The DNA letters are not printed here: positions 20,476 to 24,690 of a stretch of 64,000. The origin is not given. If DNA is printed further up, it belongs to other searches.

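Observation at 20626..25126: Sortase-dependent giant LPXTG adhesin locus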

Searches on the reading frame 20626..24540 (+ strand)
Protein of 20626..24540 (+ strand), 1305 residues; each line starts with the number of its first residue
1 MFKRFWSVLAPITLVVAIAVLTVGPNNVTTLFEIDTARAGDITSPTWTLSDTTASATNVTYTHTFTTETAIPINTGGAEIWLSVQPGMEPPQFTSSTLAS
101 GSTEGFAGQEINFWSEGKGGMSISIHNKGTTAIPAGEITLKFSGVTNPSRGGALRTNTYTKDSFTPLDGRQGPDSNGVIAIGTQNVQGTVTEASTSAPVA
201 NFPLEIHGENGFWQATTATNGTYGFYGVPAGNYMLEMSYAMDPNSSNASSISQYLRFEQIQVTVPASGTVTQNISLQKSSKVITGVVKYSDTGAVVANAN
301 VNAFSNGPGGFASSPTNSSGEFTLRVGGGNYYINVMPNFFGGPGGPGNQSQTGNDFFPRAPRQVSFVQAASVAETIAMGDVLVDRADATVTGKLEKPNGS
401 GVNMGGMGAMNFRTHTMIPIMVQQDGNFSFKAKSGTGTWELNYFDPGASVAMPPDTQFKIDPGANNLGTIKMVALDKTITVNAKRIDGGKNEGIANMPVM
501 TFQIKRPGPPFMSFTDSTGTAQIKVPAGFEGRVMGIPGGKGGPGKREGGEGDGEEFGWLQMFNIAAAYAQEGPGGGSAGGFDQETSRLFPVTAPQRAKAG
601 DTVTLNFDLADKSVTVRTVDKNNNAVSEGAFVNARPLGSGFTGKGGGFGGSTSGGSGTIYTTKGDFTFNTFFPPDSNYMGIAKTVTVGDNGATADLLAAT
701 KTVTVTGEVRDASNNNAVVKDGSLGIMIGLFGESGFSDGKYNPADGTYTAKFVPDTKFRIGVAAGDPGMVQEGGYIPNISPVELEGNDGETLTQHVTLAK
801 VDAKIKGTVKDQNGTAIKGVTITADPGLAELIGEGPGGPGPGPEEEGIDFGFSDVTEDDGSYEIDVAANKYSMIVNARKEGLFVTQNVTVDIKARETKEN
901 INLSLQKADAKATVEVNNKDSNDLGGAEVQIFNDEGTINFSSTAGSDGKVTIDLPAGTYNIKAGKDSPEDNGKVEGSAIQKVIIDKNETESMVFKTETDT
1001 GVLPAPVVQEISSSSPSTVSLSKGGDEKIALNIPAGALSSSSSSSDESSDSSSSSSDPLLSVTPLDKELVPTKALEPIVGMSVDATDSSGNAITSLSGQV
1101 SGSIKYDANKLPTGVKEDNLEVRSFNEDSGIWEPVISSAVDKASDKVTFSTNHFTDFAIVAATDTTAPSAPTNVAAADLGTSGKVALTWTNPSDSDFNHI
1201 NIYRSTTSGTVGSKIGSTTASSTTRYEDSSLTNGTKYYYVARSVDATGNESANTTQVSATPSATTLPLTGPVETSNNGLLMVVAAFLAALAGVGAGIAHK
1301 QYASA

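Call 3: search_protein_families(library=pfam, proteins=[window:20626-24540:+], max_evalue=0.01)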
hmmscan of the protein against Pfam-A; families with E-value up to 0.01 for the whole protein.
window:20626-24540:+ (1305 aa): 6 families
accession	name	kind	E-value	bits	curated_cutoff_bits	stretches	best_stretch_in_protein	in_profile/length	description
PF13620.12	CarboxypepD_reg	-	1.1e-19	71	32.3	4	186-277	2-82/82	Carboxypeptidase regulatory-like domain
PF13715.12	CarbopepD_reg_2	-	1.4e-07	31.9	32.2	0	186-239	1-52/88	CarboxypepD_reg-like domain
PF17802.7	SpaA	-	1.5e-06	28.7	23.1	1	916-963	8-58/91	Prealbumin-like fold domain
PF00041.27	fn3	-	5.5e-05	23.7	25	1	1169-1254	1-81/84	Fibronectin type III domain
PF11589.14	DUF3244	-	0.0025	18.2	25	0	890-954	20-83/96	Domain of unknown function (DUF3244)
PF09430.16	EMC7_beta-sandw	-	0.0051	17.4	26.6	0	213-269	21-64/122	ER membrane protein complex subunit 7, beta-sandwich domain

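Call 4: search_protein_families(library=ncbifam, proteins=[window:20626-24540:+], max_evalue=0.01)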
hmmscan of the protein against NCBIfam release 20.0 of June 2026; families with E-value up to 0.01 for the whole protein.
window:20626-24540:+ (1305 aa): 1 family
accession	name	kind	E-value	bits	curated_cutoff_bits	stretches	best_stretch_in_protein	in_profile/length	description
NF045522.1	MXAN_2561_fam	equivalog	2.2e-08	33.9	150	1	1158-1264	159-261/304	MXAN_2561 family MXYO-CTERM-anchored protein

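Call 10: find_homologous_proteins(query=window:20626-24540:+)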
Query window:20626-24540:+ (1305 aa): 32 proteins with E <= 0.001 among 8000 candidates.
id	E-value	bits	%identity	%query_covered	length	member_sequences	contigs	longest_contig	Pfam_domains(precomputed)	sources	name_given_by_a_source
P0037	0.0e+0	2863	100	100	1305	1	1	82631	PF13715.13,PF17802.8,PF13620.13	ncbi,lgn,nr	ncbi:hypothetical protein HYW32_00875 [Candidatus Berkelbacteria bacterium]|nr:hypothetical protein 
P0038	0.0e+0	1759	64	98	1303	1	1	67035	PF13715.13,PF13620.13,PF22904.4,PF17210.10,PF00041.28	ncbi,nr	ncbi:fibronectin type III domain-containing protein [Candidatus Berkelbacteria bacterium]|nr:fibrone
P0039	0.0e+0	1458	56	96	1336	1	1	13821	PF13620.13,PF00041.28,PF00746.27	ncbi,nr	ncbi:fibronectin type III domain-containing protein [Candidatus Berkelbacteria bacterium]|nr:fibrone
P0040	0.0e+0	1215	54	54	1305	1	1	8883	PF13715.13,PF13620.13,PF22904.4,PF00041.28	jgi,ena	-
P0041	0.0e+0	1131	48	95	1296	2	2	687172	PF11974.15,PF00041.28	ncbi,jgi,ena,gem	ncbi:MAG: fibronectin type III domain-containing protein [Patescibacteria group bacterium]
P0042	0.0e+0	1048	51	82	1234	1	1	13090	PF13620.13,PF00746.27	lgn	-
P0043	0.0e+0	1034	43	97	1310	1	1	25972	-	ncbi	-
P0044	7.2e-297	1006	44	98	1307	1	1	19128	PF24025.2,PF13620.13,PF00041.28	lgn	-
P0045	4.0e-296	1004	45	97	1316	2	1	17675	PF17802.8,PF13620.13,PF00041.28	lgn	-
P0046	1.1e-284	966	44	97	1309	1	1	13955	PF17802.8,PF00041.28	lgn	-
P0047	1.2e-278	946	45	98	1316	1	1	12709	PF13620.13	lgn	-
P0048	1.0e-275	936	43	95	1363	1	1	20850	PF13715.13,PF13620.13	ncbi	-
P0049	3.7e-271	921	44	56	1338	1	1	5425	PF13620.13,PF00041.28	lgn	-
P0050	5.3e-264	897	42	99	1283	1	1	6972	PF13620.13,PF00041.28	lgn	-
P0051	1.6e-262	892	42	96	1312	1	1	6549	PF13715.13,PF11974.15,PF17802.8,PF13620.13,PF22904.4,PF00041.28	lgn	-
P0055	1.0e-80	290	31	97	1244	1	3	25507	PF07210.19,PF13620.13,PF00041.28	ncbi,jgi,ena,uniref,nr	ncbi:MAG: Fibronectin type III domain protein [Berkelbacteria bacterium GW2011_GWA2_35_9]|uniref:Fib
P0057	1.7e-32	130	26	89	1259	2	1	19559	PF13715.13,PF23194.2,PF07210.19,PF13620.13,PF00041.28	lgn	-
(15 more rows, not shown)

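Call 13: find_encoding_contigs(protein=P0041, flank=8000, max_places=2)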
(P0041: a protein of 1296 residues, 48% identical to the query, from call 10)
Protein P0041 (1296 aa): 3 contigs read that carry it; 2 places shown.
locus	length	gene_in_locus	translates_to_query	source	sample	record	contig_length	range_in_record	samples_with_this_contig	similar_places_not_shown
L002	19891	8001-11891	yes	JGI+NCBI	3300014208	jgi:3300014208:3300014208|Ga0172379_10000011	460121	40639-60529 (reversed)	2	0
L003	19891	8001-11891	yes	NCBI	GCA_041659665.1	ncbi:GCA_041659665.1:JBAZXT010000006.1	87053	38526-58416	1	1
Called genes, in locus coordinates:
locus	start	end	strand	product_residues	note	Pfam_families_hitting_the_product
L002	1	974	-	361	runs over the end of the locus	PF00483:NTP_transferase, PF12804:NTP_transf_3 (faint), PF22640:ManC_GMP_beta-helix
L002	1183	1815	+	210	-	PF04542:Sigma70_r2, PF08281:Sigma70_r4_2, PF04545:Sigma70_r4 (weak)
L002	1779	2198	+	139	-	-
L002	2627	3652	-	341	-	PF00224:PK, PF03328:HpcH_HpaI (faint)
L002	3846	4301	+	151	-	PF01476:LysM (weak)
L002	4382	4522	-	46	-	-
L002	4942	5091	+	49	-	-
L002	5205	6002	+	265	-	-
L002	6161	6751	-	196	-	-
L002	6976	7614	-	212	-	-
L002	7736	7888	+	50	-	-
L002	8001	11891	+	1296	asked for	PF00041:fn3 (faint), PF11974:bMG3 (faint)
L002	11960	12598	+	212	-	PF04203:Sortase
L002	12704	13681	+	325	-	PF01207:Dus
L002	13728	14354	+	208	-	PF03167:UDG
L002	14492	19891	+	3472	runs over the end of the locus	PF25059:FN3_DSCAM-DSCAML_C (faint), PF25788:Ig_Rha78A_N (faint), PF00041:fn3 (faint), PF23376:Fn3_VIN3 (faint), PF16656:Pur_ac_phosph_N (weak)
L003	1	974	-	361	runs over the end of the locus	PF00483:NTP_transferase, PF12804:NTP_transf_3 (faint), PF22640:ManC_GMP_beta-helix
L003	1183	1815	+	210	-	PF04542:Sigma70_r2, PF08281:Sigma70_r4_2, PF04545:Sigma70_r4 (weak)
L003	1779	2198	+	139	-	-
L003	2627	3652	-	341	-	PF00224:PK, PF03328:HpcH_HpaI (faint)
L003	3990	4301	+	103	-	PF01476:LysM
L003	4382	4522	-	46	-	-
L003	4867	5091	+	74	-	-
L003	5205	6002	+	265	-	-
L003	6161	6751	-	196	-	-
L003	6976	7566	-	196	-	-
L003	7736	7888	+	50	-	-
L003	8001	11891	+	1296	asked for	PF00041:fn3 (faint), PF11974:bMG3 (faint)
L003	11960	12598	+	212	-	PF04203:Sortase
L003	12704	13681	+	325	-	PF01207:Dus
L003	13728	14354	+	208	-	PF03167:UDG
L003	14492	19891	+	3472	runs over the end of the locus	PF25059:FN3_DSCAM-DSCAML_C (faint), PF25788:Ig_Rha78A_N (faint), PF00041:fn3 (faint), PF23376:Fn3_VIN3 (faint), PF16656:Pur_ac_phosph_N (weak)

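Call 14: find_encoding_contigs(protein=P0055, flank=8000, max_places=2)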
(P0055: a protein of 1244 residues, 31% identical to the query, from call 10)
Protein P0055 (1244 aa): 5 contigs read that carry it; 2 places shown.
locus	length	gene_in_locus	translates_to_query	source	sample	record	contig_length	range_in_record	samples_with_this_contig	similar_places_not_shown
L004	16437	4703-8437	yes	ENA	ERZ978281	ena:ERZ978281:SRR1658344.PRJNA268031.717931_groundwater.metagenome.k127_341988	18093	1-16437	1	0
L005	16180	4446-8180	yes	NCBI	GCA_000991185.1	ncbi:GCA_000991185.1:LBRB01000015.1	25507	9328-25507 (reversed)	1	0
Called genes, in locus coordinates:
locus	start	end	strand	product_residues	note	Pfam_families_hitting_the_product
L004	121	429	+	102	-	-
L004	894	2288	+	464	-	PF02934:GatB_N, PF02637:GatB_Yqey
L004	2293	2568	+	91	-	PF18898:DUF5654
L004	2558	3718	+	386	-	PF00089:Trypsin, PF13365:Trypsin_2, PF13180:PDZ_2, PF00595:PDZ (weak), PF17820:PDZ_6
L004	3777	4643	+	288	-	PF03462:PCRF, PF00472:RF-1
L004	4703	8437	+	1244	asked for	PF00041:fn3 (faint), PF07210:DUF1416 (faint), PF13620:CarboxypepD_reg (weak)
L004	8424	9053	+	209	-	PF04203:Sortase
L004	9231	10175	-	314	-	-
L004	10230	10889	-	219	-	PF01797:Y1_Tnp (weak)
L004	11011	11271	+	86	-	PF01197:Ribosomal_L31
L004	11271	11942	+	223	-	PF00318:Ribosomal_S2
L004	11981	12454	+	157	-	PF00889:EF_TS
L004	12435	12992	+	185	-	PF01765:RRF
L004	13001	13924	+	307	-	PF02163:Peptidase_M50, PF00595:PDZ (weak), PF17820:PDZ_6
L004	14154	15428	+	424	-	PF00587:tRNA-synt_2b, PF03129:HGTP_anticodon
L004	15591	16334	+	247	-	PF00121:TIM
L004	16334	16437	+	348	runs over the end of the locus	PF00162:PGK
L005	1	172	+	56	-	?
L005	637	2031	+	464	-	PF02934:GatB_N, PF02637:GatB_Yqey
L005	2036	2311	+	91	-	PF18898:DUF5654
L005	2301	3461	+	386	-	PF00089:Trypsin, PF13365:Trypsin_2, PF13180:PDZ_2, PF00595:PDZ (weak), PF17820:PDZ_6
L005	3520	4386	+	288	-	PF03462:PCRF, PF00472:RF-1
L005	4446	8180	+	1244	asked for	PF00041:fn3 (faint), PF07210:DUF1416 (faint), PF13620:CarboxypepD_reg (weak)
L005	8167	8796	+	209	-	PF04203:Sortase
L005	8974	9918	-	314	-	-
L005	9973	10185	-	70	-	-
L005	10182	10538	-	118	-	-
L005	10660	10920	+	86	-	PF01197:Ribosomal_L31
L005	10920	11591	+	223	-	PF00318:Ribosomal_S2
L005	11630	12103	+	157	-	PF00889:EF_TS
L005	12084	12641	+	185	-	PF01765:RRF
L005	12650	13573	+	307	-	PF02163:Peptidase_M50, PF00595:PDZ (weak), PF17820:PDZ_6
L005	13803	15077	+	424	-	PF00587:tRNA-synt_2b, PF03129:HGTP_anticodon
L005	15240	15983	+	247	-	PF00121:TIM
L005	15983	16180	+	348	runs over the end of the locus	PF00162:PGK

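Call 15: find_encoding_contigs(protein=P0038, flank=8000, max_places=2)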
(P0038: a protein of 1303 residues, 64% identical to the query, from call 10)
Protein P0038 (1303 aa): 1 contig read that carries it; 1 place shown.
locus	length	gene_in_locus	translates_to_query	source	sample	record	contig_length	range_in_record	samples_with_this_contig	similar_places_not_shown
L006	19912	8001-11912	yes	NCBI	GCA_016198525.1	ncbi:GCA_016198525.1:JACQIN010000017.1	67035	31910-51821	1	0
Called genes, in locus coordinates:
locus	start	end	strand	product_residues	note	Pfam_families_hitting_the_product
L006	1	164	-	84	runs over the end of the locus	PF11213:DUF3006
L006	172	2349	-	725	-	PF03030:H_PPase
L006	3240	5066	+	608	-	PF00932:LTD (weak), PF00041:fn3 (faint)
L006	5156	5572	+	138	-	PF04977:DivIC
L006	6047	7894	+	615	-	PF00004:AAA, PF23902:AAA_lid_PRS2_C (weak), PF17862:AAA_lid_3, PF01434:Peptidase_M41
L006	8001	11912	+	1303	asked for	PF13620:CarboxypepD_reg, PF13715:CarbopepD_reg_2 (faint), PF17210:SdrD_B (weak), PF22904:NOMO1-like_2nd (faint), PF00041:fn3 (weak)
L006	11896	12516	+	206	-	PF04203:Sortase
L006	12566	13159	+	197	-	PF12917:YfbR-like, PF13023:HD_3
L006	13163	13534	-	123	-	PF00903:Glyoxalase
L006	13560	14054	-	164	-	PF01988:VIT1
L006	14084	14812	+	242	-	-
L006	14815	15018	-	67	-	-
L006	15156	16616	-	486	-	-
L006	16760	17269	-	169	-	PF00710:Asparaginase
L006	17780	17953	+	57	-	-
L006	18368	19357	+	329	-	PF20511:PMI_typeI_cat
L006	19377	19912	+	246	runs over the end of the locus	PF18306:LDcluster4, PF03641:Lysine_decarbox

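Call 73: find_encoding_contigs(protein=P0048, flank=6000, max_places=1)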
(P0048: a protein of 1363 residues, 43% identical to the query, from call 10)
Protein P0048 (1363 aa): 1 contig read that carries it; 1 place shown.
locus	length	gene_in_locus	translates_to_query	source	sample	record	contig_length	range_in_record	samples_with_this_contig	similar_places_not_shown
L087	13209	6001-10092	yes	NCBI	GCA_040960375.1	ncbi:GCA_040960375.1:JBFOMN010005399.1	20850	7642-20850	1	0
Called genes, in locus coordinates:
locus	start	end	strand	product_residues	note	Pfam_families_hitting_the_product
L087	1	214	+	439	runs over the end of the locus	PF02403:Seryl_tRNA_N, PF00587:tRNA-synt_2b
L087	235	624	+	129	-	PF02482:Ribosomal_S30AE (weak)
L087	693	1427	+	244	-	PF13191:AAA_16 (weak), PF00005:ABC_tran, PF13304:AAA_21 (faint)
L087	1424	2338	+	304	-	PF18075:FtsX_ECD, PF02687:FtsX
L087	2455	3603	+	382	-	PF01551:Peptidase_M23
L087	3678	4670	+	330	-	PF05496:RuvB_N, PF00004:AAA, PF07728:AAA_5, PF17864:AAA_lid_4, PF05491:WHD_RuvB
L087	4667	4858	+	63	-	-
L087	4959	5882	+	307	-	PF07992:Pyr_redox_2, PF13450:NAD_binding_8 (faint), PF13738:Pyr_redox_3, PF00070:Pyr_redox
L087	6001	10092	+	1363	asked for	PF13620:CarboxypepD_reg (faint), PF13715:CarbopepD_reg_2 (faint)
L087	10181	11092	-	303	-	PF02826:2-Hacid_dh_C (weak), PF03446:NAD_binding_2, PF00393:6PGD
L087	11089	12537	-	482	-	PF00479:G6PD_N, PF02781:G6PD_C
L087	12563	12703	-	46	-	-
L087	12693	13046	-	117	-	-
